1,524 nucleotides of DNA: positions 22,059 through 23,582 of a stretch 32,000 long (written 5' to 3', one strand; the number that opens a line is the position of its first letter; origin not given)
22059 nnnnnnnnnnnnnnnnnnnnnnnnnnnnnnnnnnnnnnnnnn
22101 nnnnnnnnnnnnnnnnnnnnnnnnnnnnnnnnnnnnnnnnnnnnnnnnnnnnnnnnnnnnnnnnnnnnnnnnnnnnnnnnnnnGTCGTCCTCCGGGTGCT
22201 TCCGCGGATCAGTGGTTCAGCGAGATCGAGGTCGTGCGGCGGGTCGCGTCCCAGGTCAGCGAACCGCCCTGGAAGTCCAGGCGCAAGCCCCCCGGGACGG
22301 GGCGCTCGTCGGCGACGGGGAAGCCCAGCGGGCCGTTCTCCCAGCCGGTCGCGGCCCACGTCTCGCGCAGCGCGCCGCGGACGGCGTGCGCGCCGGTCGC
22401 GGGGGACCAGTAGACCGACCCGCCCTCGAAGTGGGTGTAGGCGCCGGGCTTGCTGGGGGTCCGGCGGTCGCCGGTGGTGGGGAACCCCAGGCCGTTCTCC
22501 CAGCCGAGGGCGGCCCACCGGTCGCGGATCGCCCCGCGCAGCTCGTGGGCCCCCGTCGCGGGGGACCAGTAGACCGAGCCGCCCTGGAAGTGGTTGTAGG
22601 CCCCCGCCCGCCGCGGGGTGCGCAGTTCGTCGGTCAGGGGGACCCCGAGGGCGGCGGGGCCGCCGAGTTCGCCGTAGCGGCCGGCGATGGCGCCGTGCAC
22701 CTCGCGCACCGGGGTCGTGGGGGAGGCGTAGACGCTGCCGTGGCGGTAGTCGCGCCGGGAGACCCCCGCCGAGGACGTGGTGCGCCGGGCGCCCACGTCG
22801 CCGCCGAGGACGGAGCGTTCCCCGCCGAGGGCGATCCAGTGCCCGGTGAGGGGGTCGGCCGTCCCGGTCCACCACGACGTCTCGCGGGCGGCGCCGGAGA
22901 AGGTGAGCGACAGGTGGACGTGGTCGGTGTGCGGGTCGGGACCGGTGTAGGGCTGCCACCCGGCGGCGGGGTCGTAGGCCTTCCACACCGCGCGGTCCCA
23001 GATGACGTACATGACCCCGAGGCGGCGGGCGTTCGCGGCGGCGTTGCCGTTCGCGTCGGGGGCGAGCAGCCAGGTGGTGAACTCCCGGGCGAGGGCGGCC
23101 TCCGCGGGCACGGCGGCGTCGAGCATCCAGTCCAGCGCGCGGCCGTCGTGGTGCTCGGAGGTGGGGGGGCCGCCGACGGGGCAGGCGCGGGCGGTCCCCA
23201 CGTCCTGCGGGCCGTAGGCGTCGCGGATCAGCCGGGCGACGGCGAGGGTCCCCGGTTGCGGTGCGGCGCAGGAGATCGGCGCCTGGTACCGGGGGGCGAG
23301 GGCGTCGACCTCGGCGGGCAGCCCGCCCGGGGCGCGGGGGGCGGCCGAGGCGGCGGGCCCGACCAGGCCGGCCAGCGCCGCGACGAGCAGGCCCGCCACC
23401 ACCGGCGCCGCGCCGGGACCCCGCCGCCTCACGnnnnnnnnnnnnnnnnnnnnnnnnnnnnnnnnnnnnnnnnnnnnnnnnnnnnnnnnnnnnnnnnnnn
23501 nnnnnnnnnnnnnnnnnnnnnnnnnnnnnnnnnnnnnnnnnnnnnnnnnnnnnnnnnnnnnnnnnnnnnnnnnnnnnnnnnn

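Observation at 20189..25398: Operon of three different peptidoglycan hydrolases, each tethered by LGFP repeats (14 copies), next to the wall-glycan operon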

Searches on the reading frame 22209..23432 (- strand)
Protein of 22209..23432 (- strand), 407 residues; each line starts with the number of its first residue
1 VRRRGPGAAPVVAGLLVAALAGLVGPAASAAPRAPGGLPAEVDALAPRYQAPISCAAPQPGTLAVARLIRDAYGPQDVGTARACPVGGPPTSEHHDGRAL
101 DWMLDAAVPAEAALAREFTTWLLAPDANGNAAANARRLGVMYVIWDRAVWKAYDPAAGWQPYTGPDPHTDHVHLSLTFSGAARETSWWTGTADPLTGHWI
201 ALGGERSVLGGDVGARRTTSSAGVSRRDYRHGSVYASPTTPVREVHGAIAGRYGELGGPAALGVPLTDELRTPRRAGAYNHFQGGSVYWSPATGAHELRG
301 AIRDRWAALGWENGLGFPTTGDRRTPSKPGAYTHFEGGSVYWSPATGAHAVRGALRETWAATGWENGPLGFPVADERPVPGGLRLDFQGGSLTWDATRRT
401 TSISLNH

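Call 3: search_protein_families(library=pfam, proteins=[window:22209-23432:-], max_evalue=0.01)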
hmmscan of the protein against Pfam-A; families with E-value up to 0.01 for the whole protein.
window:22209-23432:- (407 aa): 1 family
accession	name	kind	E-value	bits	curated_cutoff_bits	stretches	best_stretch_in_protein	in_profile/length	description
PF08310.17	LGFP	-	9.9e-65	215.2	22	4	262-314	1-53/53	LGFP repeat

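Call 4: search_protein_families(library=ncbifam, proteins=[window:22209-23432:-], max_evalue=0.01)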
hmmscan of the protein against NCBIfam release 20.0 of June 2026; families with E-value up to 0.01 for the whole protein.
window:22209-23432:- (407 aa): 0 families

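Call 25: find_encoding_contigs(protein=window:22209-23432:-, flank=10000, max_places=4)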
Protein window:22209-23432:- (407 aa): 2 contigs read that carry it; 1 place shown.
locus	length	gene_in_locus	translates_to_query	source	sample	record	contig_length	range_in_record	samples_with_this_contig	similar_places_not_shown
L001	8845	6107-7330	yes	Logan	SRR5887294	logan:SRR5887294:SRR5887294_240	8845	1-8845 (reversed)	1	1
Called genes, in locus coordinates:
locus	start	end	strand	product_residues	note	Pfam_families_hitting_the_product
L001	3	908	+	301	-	?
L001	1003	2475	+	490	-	PF08811:DUF1800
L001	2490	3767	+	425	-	PF07394:DUF1501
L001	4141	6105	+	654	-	PF27503:Rv3811_N, PF01510:Amidase_2, PF08310:LGFP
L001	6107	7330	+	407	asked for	PF26571:VldE, PF08310:LGFP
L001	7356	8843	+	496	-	?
